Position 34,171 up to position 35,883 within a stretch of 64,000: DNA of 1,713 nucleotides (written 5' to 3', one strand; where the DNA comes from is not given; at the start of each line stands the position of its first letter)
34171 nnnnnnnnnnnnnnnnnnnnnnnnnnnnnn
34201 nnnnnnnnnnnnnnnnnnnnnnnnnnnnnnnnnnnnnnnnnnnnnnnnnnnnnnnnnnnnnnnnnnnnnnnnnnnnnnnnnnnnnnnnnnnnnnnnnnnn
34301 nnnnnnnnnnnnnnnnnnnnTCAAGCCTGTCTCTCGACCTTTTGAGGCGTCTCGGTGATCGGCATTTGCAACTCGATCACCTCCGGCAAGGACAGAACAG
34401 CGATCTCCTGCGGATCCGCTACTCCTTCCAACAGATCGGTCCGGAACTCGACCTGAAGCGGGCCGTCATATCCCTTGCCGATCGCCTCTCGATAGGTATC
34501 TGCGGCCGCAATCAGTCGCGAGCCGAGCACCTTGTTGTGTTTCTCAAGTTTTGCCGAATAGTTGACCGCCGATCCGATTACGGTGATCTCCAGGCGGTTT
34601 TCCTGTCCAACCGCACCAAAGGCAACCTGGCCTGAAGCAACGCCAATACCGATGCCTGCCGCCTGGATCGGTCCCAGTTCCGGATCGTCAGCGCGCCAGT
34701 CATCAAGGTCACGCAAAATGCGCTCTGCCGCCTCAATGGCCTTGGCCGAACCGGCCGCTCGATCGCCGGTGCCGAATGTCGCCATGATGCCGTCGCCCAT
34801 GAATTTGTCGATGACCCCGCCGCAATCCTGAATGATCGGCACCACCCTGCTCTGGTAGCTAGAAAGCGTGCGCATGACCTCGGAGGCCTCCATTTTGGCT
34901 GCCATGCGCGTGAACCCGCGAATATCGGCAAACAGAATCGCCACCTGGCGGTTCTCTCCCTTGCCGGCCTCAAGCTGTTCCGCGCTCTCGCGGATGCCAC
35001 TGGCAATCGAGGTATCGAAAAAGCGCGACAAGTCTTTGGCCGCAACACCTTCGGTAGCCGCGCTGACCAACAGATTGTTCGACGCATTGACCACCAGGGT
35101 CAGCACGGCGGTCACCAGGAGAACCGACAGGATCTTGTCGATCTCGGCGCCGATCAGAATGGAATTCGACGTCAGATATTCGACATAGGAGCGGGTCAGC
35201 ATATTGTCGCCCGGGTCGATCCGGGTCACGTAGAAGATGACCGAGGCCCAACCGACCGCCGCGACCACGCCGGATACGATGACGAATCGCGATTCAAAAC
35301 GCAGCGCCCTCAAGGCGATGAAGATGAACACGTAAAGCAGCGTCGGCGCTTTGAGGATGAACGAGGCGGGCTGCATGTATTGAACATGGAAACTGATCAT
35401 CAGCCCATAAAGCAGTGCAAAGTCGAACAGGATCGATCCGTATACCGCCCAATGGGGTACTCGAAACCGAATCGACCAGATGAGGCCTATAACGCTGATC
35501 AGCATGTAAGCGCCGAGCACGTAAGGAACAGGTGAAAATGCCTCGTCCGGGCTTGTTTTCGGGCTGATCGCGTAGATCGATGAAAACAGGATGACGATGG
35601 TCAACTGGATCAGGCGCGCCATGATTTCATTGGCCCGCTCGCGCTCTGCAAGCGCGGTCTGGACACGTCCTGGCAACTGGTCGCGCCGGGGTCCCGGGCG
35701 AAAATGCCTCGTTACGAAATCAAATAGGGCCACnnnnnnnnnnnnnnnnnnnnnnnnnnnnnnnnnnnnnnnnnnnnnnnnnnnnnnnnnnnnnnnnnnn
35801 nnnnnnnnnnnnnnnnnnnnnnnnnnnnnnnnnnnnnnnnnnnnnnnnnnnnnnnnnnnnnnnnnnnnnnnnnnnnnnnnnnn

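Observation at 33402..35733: Candidate undescribed signalling operon: membrane cyclase + twin micro-lipoproteins + 2H phosphoesterase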

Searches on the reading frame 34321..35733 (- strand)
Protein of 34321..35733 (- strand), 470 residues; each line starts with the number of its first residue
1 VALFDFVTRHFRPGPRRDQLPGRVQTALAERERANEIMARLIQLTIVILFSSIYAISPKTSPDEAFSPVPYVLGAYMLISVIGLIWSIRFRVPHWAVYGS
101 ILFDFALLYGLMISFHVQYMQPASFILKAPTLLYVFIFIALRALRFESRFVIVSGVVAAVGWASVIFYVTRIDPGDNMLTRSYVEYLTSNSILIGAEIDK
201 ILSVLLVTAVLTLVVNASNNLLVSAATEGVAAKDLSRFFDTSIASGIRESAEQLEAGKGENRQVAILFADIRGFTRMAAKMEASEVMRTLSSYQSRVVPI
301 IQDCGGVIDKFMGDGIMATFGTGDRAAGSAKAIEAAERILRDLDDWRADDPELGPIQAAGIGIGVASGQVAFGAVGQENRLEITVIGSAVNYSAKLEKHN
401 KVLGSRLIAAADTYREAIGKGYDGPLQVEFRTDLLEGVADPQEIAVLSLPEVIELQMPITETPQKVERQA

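Call 3: search_protein_families(library=pfam, proteins=[window:34321-35733:-], max_evalue=0.1)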
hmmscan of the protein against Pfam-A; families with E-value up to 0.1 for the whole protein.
window:34321-35733:- (470 aa): 1 family
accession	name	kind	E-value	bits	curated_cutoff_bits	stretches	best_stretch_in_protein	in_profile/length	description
PF00211.25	Guanylate_cyc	-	8.2e-10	39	21.9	1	261-399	6-139/183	Adenylate and Guanylate cyclase catalytic domain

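Call 4: search_protein_families(library=ncbifam, proteins=[window:34321-35733:-], max_evalue=0.1)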
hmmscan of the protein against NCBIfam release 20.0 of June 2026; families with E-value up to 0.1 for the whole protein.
window:34321-35733:- (470 aa): 1 family
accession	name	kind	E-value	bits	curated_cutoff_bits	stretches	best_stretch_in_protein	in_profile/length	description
NF058673.1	LipAdnlyCyLipJMY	equivalog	0.0092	14.7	800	1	261-340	293-372/449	bifunctional lipase/adenylate cyclase LipJ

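Call 27: search_solved_structures(query=window:34321-35733:-, max_evalue=0.001, show_alignments=3)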
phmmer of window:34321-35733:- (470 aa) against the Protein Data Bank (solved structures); distinct sequences matched with E-value up to 0.001: 36.
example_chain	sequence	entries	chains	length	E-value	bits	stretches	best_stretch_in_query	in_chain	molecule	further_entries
6fht_A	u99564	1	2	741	1.1e-20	77.2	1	235-419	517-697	Bacteriophytochrome,Adenylate cyclase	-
5x4t_A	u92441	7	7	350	5.2e-20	75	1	263-415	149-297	Photoactivated adenylyl cyclase | Family 3 adenylate cyclase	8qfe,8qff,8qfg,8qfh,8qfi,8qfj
9f1z_A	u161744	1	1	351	5.2e-20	75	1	263-415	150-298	Family 3 adenylate cyclase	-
5x4u_A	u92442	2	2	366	5.7e-20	74.9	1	263-415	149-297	Photoactivated adenylyl cyclase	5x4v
4yus_A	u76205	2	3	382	6.4e-20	74.7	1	263-415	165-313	Family 3 adenylate cyclase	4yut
9f1w_A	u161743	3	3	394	6.8e-20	74.6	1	263-415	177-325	Family 3 adenylate cyclase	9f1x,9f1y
2w01_A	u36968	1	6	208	1.9e-19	73.2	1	259-420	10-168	ADENYLATE CYCLASE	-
3r5g_A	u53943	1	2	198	8.4e-16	61.2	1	260-414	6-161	CyaB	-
1wc0_A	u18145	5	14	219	8.6e-15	57.8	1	259-409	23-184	ADENYLATE CYCLASE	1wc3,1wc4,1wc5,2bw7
1wc1_A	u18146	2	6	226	1e-14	57.6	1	259-409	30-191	ADENYLATE CYCLASE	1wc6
5mbh_A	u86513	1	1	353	4.9e-14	55.3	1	263-404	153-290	Beta subunit of photoactivated adenylyl cyclase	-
5mbg_A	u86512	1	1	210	1.6e-13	53.6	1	265-404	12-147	Beta subunit of photoactivated adenylyl cyclase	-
5mbj_A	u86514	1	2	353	4.2e-13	52.3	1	264-404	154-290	Beta subunit of photoactivated adenylyl cyclase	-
5m27_A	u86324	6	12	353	4.4e-13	52.2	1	264-404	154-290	Beta subunit of photoactivated adenylyl cyclase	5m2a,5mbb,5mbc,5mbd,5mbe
5mbk_A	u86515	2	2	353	4.4e-13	52.2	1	264-404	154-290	Beta subunit of photoactivated adenylyl cyclase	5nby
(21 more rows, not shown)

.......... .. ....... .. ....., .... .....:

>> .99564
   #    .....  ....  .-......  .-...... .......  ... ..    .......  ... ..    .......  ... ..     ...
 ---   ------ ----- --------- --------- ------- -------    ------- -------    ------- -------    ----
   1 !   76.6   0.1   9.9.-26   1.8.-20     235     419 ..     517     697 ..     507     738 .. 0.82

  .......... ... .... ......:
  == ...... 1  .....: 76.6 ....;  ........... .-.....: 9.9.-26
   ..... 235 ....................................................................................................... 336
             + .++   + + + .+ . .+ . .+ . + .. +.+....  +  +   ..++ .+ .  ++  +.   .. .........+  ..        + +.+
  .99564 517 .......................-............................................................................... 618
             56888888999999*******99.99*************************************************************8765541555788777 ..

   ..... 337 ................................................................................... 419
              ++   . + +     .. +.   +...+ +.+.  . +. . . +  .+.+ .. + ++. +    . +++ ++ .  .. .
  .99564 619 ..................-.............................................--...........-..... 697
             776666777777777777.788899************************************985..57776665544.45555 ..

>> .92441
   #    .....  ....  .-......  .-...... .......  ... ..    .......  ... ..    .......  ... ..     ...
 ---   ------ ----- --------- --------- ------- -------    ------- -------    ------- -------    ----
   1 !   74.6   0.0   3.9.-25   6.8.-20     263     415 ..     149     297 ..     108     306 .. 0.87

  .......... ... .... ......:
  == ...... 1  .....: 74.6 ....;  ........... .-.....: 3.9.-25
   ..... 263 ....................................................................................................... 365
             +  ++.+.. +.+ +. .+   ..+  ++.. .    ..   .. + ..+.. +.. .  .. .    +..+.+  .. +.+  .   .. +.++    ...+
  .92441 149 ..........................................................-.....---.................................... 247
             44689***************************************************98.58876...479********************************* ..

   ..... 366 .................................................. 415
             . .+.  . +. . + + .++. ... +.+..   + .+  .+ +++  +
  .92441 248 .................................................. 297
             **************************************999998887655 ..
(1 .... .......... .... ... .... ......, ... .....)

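Call 33: find_homologous_proteins(query=window:34321-35733:-, max_evalue=1e-30)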
Query window:34321-35733:- (470 aa): 3989 proteins with E <= 1e-30 among 8000 candidates; the best 120 are listed.
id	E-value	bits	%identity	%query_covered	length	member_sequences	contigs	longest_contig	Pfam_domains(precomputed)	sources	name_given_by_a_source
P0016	1.4e-293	991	98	100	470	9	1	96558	PF00211.26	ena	-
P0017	1.9e-243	826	81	100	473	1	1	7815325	PF00211.26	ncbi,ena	-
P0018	1.2e-235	801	79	100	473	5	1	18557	PF00211.26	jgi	-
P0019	3.1e-235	799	78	100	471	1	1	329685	PF00211.26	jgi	jgi:adenylate cyclase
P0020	7.3e-234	795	80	99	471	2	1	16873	PF00211.26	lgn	-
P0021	4.2e-233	792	78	100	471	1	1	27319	PF00211.26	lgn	-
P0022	1.9e-232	790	78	100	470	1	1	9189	PF00211.26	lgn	-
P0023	4.3e-232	789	77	100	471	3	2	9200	PF00211.26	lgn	-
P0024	3.3e-231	786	78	98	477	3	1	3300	PF00211.26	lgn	-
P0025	2.0e-230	783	77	100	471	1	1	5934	PF00211.26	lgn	-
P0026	2.1e-230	783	78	99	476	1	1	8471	PF00211.26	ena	-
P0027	1.1e-229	781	78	98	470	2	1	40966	PF00211.26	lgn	-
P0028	1.9e-226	770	77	100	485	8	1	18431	PF00211.26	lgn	-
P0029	1.2e-225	768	77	97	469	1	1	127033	PF00211.26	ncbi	-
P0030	3.2e-225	766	76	97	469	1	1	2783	PF00211.26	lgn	-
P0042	3.5e-182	624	65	97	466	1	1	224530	PF00211.26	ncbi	-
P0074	3.0e-161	555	61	93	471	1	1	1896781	PF00211.26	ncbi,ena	-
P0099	6.2e-158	544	57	95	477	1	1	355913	PF00211.26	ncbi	ncbi:MAG: adenylate/guanylate cyclase domain-containing protein [Nitratireductor sp.]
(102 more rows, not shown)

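Call 35: find_encoding_contigs(protein=P0042, flank=3000, max_places=1)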
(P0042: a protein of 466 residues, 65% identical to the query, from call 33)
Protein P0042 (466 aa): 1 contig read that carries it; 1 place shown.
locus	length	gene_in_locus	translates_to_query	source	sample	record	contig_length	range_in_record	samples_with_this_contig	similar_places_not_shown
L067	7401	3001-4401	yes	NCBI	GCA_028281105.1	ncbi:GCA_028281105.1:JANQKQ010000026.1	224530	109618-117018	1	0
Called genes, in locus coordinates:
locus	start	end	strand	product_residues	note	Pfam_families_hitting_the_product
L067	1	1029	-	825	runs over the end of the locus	PF02518:HATPase_c, PF00204:DNA_gyraseB, PF01751:Toprim, PF21249:GyrB_hook (weak), PF18053:GyrB_insert, PF00986:DNA_gyraseB_C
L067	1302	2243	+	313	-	PF04773:FecR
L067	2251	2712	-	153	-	-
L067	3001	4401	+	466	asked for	PF00211:Guanylate_cyc (weak)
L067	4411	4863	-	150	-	PF00692:dUTPase, PF22769:DCD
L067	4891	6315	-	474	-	PF22513:FitA-like_RHH, PF02441:Flavoprotein, PF04127:DFP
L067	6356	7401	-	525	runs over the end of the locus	PF03109:ABC1, PF27536:UbiB_helical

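Call 36: find_encoding_contigs(protein=P0074, flank=3000, max_places=1)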
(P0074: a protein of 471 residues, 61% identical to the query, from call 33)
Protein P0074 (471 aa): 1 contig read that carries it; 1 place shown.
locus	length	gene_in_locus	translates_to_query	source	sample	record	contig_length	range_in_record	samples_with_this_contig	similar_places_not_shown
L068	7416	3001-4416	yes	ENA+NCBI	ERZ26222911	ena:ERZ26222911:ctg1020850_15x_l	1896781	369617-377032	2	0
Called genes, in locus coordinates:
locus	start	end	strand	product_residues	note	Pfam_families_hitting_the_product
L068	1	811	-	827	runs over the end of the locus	PF02518:HATPase_c, PF00204:DNA_gyraseB, PF01751:Toprim, PF21249:GyrB_hook (weak), PF18053:GyrB_insert (weak), PF00986:DNA_gyraseB_C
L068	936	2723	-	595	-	PF00211:Guanylate_cyc, PF00515:TPR_1 (faint), PF07719:TPR_2 (faint), PF13414:TPR_11 (faint), PF13428:TPR_14 (faint), PF13424:TPR_12 (faint), PF13432:TPR_16 (faint), PF14559:TPR_19 (faint)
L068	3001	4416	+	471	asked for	PF00211:Guanylate_cyc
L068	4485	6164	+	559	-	PF00501:AMP-binding, PF13193:AMP-binding_C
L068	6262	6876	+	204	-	PF01612:DNA_pol_A_exo1, PF13482:RNase_H_2 (faint)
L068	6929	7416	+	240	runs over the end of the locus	PF06835:LptC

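Call 37: find_encoding_contigs(protein=P0099, flank=3000, max_places=1)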
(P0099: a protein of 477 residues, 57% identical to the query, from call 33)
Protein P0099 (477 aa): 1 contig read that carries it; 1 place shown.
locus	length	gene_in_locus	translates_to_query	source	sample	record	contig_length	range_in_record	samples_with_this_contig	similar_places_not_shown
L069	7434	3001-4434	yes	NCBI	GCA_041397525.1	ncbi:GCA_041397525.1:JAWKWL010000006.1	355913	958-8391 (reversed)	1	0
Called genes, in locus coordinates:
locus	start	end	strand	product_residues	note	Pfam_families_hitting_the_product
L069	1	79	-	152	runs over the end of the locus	PF20066:Glyoxalase_8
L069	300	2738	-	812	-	PF02518:HATPase_c, PF00204:DNA_gyraseB, PF01751:Toprim, PF18053:GyrB_insert (weak), PF00986:DNA_gyraseB_C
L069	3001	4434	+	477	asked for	PF00211:Guanylate_cyc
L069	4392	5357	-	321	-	PF00291:PALP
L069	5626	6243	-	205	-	PF01810:LysE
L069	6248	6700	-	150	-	PF22769:DCD, PF00692:dUTPase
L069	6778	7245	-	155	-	PF13404:HTH_AsnC-type, PF13412:HTH_24, PF01047:MarR (weak), PF08279:HTH_11, PF01037:AsnC_trans_reg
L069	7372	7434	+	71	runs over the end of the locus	PF19883:DUF6356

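Call 38: find_encoding_contigs(protein=P0018, flank=3000, max_places=1)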
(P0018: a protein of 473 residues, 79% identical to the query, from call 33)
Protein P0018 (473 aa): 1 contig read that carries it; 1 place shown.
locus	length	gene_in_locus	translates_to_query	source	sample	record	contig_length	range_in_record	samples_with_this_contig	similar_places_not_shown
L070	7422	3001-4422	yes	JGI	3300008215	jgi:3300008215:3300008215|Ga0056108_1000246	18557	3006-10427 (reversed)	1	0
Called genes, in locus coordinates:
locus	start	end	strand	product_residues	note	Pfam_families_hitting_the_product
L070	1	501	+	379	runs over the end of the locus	PF02653:BPD_transp_2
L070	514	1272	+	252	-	PF00005:ABC_tran, PF13304:AAA_21 (faint), PF12399:BCA_ABC_TP_C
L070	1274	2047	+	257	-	PF00005:ABC_tran, PF13304:AAA_21 (faint)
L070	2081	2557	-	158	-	PF12616:DUF3775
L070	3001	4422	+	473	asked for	PF00211:Guanylate_cyc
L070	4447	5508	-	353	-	PF00005:ABC_tran, PF02463:SMC_N (weak), PF13304:AAA_21 (faint), PF17912:OB_MalK (faint), PF08402:TOBE_2 (weak)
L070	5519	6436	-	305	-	PF00528:BPD_transp_1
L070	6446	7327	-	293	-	PF00528:BPD_transp_1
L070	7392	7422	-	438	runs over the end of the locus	PF01547:SBP_bac_1, PF13416:SBP_bac_8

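Call 42: find_encoding_contigs(protein=P0025, flank=4000, max_places=1)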
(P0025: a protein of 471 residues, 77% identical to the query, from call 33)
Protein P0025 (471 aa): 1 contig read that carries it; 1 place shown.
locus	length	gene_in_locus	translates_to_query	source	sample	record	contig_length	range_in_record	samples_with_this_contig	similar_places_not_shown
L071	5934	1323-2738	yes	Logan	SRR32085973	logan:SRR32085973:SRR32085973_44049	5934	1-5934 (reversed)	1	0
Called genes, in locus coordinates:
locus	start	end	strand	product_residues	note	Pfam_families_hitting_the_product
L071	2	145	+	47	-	?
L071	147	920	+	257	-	PF00005:ABC_tran, PF13304:AAA_21 (faint)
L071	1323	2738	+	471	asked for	PF00211:Guanylate_cyc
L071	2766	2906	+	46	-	-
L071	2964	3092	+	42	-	-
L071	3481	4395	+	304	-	PF03306:AAL_decarboxy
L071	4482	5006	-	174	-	-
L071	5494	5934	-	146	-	?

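Call 43: find_encoding_contigs(protein=P0026, flank=4000, max_places=1)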
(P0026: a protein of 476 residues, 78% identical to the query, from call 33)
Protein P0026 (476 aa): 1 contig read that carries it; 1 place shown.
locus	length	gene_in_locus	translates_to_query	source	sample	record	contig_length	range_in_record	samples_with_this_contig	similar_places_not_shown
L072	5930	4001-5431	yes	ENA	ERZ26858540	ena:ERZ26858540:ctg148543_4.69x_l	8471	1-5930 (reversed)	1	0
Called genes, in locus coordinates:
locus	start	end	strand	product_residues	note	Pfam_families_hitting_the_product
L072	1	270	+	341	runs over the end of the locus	PF03601:Cons_hypoth698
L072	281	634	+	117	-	PF01042:Ribonuc_L-PSP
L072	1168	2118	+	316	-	PF04069:OpuAC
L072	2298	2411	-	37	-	-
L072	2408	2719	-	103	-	PF13546:DDE_5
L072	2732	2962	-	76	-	-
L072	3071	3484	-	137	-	PF12616:DUF3775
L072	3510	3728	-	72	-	-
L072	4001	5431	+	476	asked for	PF00211:Guanylate_cyc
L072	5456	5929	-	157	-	?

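Call 76: search_protein_families(library=padloc, proteins=[window:34321-35733:-], max_evalue=0.01)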
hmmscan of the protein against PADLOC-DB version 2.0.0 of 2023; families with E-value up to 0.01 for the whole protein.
window:34321-35733:- (470 aa): 13 families
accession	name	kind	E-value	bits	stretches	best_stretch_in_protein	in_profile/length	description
PDLC00734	PycC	-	9.3e-27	92.1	1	248-403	177-327/374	Pycsar cyclase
PDLC02367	PycC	-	2.8e-16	57.6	1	258-403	38-178/226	-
PDLC02370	PycC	-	5e-13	47.1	1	254-399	72-222/340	-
PDLC00766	PycC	-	1.2e-11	42.5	1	259-402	39-182/232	Pycsar cyclase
PDLC00764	PycC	-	1.3e-09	35.5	1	256-412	87-254/449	Pycsar cyclase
PDLC00765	PycC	-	1.4e-09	35.5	1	261-401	253-398/477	Pycsar cyclase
PDLC02369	PycC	-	3.7e-08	31.2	1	262-400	45-176/248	-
PDLC02366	PycC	-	9.7e-07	26.1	1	253-400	267-418/486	-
PDLC02368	PycC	-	3e-06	25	1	254-416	35-199/234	-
PDLC00767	PycC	-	6.2e-06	23.8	1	259-336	88-163/337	Pycsar cyclase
PDLC00761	PycC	-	7.2e-05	19.8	1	246-327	88-169/438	Pycsar cyclase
PDLC00762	PycC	-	0.00041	17.3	0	323-404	117-195/508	Pycsar cyclase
PDLC00763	PycC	-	0.0043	14.4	1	263-334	53-124/268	Pycsar cyclase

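Call 78: predict_structure(alignment_id=A4)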
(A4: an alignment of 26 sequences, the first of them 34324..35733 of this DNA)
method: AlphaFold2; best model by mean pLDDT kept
length: 470 residues; sequences in the alignment: 26
mean_pLDDT: 75.7   pTM: 0.49
mean pLDDT of the five models: 75.7, 75.7, 71.1, 70.7, 69.0
residues with pLDDT >= 90: 94; 70-90: 234; 50-70: 77; < 50: 65
segments of 3 or more residues with pLDDT < 50: 176-188, 231-237, 241-257, 375-382, 454-458, 460-470
pLDDT, mean of each block of 10 residues (from residue 1): 51 55 71 83 86 76 71 88 88 78 87 76 60 87 82 91 80 52 44 73 90 79 59 48 44 49 89 85 78 88 86 84 84 95 87 86 91 51 67 91 91 93 91 86 92 50 44
secondary structure, 60 per line:
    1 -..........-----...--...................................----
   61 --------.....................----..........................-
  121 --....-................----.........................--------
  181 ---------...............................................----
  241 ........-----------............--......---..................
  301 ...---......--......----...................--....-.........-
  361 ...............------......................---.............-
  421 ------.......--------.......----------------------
elements in order: H2-11 H22-56 H69-89 H94-119 H123-126 H128-143 H148-172 H190-236 H241-248 E260-271 H274-279 H283-303 E307-312 E315-320 H325-343 H346-349 H351-359 E361-375 E382-387 H388-403 E407-410 H411-419 E427-433 E442-448

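Call 81: fold_search(model_id=the predicted structure, library=pdb)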
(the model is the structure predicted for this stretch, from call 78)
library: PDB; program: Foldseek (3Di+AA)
matches with E <= 10: 364; with E <= 0.001: 170
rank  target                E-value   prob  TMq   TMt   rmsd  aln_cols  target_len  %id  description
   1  2w01_C                7.0e-13  1.00  0.36  0.79   3.5       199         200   28  Crystal structure of the guanylyl cyclase Cya2 (released 2008-09-30)
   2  6fht_B                1.2e-12  1.00  0.37  0.25  10.4       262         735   26  Crystal structure of an artificial phytochrome regulated adenylate/guanylate cyclase in its dark adapted Pr form (released 2018-04-18)
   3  2w01_B                2.3e-12  1.00  0.35  0.79   3.9       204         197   27  Crystal structure of the guanylyl cyclase Cya2 (released 2008-09-30)
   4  2w01_D                2.6e-12  1.00  0.35  0.78   2.8       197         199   28  Crystal structure of the guanylyl cyclase Cya2 (released 2008-09-30)
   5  8qfi                  3.3e-12  1.00  0.39  0.54   5.8       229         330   29  Room temperature crystal structure of the Photoactivated Adenylate Cyclase OaPAC after blue light excitation at 1.8 us d (released 2023-11-01)
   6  6fht_A                3.3e-12  1.00  0.37  0.25  10.1       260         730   25  Crystal structure of an artificial phytochrome regulated adenylate/guanylate cyclase in its dark adapted Pr form (released 2018-04-18)
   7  4yut_A                3.6e-12  1.00  0.38  0.50   5.7       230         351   28  Crystal structure of photoactivated adenylyl cyclase of a cyanobacteriaOscillatoria acuminata in orthorhombic form (released 2016-06-01)
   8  8qfg                  6.2e-12  1.00  0.39  0.54   7.1       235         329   28  Cryogenic crystal structure of the Photoactivated Adenylate Cyclase OaPAC after 5 seconds of blue light illumination (released 2023-11-01)
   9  2w01_A                8.3e-12  1.00  0.35  0.78   5.7       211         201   27  Crystal structure of the guanylyl cyclase Cya2 (released 2008-09-30)
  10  4yus                  8.7e-12  1.00  0.39  0.51   7.3       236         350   27  Crystal structure of photoactivated adenylyl cyclase of a cyanobacteriaOscillatoria acuminata in hexagonal form (released 2016-06-01)
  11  1wc1_B                1.3e-11  1.00  0.33  0.75   3.5       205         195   25  Soluble adenylyl cyclase CyaC from S. platensis in complex with Rp- ATPalphaS (released 2004-12-20)
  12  1wc1_A                1.3e-11  1.00  0.33  0.74   3.6       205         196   25  Soluble adenylyl cyclase CyaC from S. platensis in complex with Rp- ATPalphaS (released 2004-12-20)
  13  2bw7_B                1.6e-11  1.00  0.34  0.79   3.5       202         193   24  A novel mechanism for adenylyl cyclase inhibition from the crystal structure of its complex with catechol estrogen (released 2005-07-20)
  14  1wc1_C                1.7e-11  1.00  0.35  0.80   3.2       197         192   25  Soluble adenylyl cyclase CyaC from S. platensis in complex with Rp- ATPalphaS (released 2004-12-20)
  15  5m2a_B                2.0e-11  1.00  0.38  0.51   7.8       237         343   22  Structure of a bacterial light-regulated adenylyl cylcase (released 2017-04-05)
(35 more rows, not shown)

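Call 86: search_protein_families(library=pfam, proteins=[L071:3481-4395:+, L071:4482-5006:-], max_evalue=0.001)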
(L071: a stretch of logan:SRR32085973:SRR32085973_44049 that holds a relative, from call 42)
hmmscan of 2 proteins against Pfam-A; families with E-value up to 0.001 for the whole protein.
L071:3481-4395:+ (304 aa): 1 family
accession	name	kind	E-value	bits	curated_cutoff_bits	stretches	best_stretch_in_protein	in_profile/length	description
PF03306.18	AAL_decarboxy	-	8.5e-23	81.3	25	1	98-298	19-204/219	Alpha-acetolactate decarboxylase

L071:4482-5006:- (174 aa): 0 families
